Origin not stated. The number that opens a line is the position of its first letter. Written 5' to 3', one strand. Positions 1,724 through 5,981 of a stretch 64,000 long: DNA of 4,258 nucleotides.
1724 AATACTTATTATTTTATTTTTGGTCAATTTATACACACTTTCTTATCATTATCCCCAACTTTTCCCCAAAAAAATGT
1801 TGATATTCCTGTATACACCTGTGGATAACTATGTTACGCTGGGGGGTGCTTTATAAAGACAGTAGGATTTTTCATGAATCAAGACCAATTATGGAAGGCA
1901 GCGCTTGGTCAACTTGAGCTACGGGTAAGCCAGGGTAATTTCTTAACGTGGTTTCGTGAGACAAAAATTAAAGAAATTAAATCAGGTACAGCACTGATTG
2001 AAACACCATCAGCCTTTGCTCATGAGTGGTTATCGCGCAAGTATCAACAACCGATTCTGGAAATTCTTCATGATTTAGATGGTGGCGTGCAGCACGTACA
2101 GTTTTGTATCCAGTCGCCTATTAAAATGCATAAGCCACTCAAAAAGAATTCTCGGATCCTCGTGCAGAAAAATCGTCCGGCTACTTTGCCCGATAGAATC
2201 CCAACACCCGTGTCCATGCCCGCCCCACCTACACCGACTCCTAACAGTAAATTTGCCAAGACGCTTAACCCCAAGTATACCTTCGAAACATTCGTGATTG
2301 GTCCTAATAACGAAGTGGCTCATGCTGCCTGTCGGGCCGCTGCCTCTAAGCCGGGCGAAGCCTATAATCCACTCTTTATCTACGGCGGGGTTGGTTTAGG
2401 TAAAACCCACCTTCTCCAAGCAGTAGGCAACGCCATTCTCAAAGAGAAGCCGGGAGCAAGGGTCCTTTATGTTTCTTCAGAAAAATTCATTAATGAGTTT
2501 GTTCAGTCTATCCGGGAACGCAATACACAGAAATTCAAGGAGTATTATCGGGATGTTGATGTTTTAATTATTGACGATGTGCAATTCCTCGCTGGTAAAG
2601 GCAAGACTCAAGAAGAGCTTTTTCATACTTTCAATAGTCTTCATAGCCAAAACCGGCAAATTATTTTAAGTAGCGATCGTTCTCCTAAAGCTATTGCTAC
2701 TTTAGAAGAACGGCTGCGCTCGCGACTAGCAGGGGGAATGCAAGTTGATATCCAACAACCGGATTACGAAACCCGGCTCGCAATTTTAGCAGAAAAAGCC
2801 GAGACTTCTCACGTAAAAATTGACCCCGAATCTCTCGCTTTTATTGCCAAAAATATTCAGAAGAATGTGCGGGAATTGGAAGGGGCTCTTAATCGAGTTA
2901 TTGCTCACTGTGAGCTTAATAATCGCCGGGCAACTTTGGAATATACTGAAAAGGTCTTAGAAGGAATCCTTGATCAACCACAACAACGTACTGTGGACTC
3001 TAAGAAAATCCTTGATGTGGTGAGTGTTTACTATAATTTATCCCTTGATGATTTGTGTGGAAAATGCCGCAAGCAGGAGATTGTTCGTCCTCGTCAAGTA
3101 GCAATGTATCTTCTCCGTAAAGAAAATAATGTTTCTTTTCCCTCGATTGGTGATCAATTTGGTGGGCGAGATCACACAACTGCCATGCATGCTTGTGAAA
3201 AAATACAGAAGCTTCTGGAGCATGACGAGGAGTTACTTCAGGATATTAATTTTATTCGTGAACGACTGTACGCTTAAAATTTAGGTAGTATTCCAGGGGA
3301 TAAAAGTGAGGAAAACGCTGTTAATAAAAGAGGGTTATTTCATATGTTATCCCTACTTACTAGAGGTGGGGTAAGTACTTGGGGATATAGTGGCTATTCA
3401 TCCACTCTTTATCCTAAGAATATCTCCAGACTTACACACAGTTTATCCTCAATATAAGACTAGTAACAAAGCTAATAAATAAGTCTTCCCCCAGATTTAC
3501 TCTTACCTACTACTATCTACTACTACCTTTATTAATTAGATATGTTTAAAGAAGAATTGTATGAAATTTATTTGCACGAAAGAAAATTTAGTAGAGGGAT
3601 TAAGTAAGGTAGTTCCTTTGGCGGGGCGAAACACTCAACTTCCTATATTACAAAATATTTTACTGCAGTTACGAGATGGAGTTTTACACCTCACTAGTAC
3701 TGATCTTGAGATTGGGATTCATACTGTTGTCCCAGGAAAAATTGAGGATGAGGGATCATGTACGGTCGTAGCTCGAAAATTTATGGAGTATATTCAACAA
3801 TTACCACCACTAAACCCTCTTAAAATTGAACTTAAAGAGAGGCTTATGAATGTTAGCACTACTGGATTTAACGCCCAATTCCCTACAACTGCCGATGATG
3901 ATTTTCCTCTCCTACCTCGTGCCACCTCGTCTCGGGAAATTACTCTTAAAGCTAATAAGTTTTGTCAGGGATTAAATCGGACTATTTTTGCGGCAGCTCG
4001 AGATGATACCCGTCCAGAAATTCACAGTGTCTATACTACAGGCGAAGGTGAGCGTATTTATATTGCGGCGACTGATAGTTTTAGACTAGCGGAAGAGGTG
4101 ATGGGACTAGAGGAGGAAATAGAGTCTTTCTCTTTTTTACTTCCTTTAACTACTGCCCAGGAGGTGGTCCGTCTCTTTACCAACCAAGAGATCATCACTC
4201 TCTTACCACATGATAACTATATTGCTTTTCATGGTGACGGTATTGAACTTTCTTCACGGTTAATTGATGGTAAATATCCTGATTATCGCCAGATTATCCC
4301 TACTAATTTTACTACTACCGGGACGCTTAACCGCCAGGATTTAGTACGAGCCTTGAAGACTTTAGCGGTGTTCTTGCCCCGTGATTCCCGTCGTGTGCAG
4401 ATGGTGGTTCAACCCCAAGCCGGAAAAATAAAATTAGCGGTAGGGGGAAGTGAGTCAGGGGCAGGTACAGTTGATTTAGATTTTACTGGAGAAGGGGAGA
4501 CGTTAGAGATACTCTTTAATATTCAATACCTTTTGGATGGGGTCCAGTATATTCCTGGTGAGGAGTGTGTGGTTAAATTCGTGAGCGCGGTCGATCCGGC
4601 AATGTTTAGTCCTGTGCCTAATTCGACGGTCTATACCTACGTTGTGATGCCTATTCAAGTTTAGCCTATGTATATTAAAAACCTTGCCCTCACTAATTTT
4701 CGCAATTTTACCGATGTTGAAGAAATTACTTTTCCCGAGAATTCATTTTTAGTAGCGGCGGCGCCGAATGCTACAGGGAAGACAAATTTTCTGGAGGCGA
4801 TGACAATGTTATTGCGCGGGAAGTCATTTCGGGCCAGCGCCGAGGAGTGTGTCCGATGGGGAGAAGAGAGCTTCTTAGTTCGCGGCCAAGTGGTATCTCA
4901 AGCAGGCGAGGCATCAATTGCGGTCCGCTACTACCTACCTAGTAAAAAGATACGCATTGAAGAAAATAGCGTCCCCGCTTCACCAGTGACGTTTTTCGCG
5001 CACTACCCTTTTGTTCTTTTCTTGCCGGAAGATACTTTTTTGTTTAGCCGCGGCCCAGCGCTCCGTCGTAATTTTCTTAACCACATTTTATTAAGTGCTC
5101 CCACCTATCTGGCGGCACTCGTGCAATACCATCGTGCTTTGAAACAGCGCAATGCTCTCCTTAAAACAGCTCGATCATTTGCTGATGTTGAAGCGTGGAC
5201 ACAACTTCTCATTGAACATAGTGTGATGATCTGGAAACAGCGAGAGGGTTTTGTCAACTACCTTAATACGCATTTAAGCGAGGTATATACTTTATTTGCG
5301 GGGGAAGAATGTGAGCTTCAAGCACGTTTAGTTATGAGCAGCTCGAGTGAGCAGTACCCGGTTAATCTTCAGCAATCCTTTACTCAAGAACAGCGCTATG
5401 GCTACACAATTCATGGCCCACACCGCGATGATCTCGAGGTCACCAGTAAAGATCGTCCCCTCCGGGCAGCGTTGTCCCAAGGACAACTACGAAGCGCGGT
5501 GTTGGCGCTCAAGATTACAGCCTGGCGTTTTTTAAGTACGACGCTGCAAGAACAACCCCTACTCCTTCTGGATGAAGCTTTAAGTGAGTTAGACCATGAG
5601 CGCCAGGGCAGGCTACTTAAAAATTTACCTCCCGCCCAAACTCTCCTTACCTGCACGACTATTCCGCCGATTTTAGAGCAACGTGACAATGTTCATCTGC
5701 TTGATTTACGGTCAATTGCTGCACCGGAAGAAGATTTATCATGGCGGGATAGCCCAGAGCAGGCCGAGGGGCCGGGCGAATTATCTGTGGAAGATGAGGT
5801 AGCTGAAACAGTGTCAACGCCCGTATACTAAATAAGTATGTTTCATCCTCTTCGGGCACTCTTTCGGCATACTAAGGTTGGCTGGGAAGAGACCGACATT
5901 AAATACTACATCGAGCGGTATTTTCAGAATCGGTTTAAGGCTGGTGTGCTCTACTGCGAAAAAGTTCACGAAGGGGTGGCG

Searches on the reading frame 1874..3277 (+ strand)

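Call 50: search_protein_families(library=pfam, proteins=[window:1874-3277:+], max_evalue=0.001)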
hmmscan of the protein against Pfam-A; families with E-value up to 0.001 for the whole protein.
window:1874-3277:+ (467 aa): 9 families
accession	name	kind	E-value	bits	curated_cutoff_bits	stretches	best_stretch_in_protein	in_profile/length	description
PF00308.24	Bac_DnaA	-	4.2e-73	245.3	23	1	131-292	1-162/162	Bacterial DnaA ATPAse domain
PF08299.17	Bac_DnaA_C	-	4.6e-27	94.3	31.5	1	377-444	2-69/69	Bacterial dnaA protein helix-turn-helix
PF11638.13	DnaA_N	-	7.4e-12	45.3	24.6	1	5-65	2-63/65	DnaA N-terminal domain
PF01695.23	IstB_IS21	-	5.4e-09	36.3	24.1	1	167-270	95-195/238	IstB-like ATP binding protein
PF00004.35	AAA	-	1.5e-07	32.4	21.2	1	168-284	2-122/131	ATPase family associated with various cellular activities (AAA)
PF13401.12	AAA_22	-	1.4e-05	25.8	27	0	167-265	8-120/130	AAA domain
PF01637.24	ATPase_2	-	0.00012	22.4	33.2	1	162-280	18-130/225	ATPase domain predominantly from Archaea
PF13173.12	AAA_14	-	0.00032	21.2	27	1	165-284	3-114/129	AAA domain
PF25199.1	nSTAND_NTPase5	-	0.00035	20.9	34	1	153-261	29-124/145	Novel STAND NTPase 5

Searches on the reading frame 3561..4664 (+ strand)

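Call 50: search_protein_families(library=pfam, proteins=[window:3561-4664:+], max_evalue=0.001)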
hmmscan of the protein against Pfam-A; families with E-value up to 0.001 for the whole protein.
window:3561-4664:+ (367 aa): 3 families
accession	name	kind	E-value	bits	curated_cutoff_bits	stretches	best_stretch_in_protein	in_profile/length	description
PF00712.24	DNA_pol3_beta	-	4.9e-24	85.2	24.4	1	1-119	1-120/120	DNA polymerase III beta subunit, N-terminal domain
PF02767.21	DNA_pol3_beta_2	-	7.2e-22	78.3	27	1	129-241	2-116/116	DNA polymerase III beta subunit, central domain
PF02768.20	DNA_pol3_beta_3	-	4.4e-18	65.7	27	1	243-365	1-120/121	DNA polymerase III beta subunit, C-terminal domain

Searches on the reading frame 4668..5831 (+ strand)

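Call 50: search_protein_families(library=pfam, proteins=[window:4668-5831:+], max_evalue=0.001)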
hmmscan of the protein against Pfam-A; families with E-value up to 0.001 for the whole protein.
window:4668-5831:+ (387 aa): 4 families
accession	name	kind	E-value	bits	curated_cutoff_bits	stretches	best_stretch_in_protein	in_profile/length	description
PF02463.25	SMC_N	-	2.2e-11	44.1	40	1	2-321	1-184/220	RecF/RecN/SMC N terminal domain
PF13175.12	AAA_15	-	4.2e-07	30.3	32.1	1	1-98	1-80/374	AAA ATPase domain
PF13514.12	AAA_27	-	1e-05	25.6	22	1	1-88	1-87/206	AAA domain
PF13476.12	AAA_23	-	2.8e-05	25.3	27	1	6-58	2-52/201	AAA domain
